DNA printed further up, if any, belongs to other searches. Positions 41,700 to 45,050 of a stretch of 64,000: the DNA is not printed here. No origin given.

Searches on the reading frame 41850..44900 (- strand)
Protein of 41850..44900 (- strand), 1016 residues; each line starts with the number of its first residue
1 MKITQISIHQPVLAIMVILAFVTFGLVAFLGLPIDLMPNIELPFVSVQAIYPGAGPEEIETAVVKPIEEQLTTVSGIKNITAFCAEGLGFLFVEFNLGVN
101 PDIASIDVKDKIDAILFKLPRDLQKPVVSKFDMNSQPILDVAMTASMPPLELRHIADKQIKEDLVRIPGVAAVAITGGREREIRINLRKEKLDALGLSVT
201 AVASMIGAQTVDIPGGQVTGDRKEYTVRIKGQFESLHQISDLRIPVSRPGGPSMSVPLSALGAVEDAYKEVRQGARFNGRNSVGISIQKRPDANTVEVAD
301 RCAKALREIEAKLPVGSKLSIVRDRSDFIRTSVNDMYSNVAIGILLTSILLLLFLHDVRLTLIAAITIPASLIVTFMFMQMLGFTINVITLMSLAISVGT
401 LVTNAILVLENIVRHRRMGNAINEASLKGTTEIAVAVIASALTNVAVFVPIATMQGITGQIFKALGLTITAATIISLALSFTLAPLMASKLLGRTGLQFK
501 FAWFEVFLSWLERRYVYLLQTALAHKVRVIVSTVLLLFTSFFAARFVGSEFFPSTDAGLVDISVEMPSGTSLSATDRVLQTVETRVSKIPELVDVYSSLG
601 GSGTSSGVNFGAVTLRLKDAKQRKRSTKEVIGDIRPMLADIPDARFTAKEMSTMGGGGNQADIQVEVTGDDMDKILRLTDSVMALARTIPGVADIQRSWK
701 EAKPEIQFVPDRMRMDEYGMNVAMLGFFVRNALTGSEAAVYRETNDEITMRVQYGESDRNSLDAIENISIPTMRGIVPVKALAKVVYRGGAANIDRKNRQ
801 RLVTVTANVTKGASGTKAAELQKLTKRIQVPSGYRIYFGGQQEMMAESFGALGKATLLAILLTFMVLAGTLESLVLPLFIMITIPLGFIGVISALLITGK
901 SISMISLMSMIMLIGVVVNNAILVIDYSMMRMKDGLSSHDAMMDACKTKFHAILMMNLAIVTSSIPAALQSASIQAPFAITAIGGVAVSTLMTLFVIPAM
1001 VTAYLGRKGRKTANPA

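Call 83: search_protein_families(library=pfam, proteins=[window:41850-44900:-], max_evalue=0.00001)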
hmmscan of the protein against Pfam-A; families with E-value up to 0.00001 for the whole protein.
window:41850-44900:- (1016 aa): 2 families
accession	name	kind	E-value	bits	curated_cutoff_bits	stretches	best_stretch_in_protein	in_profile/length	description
PF00873.25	ACR_tran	-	1.2e-235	785.2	28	1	4-1000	2-1016/1021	AcrB/AcrD/AcrF family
PF03176.21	MMPL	-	3.9e-15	56.1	20.5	1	787-1009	76-306/333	MMPL family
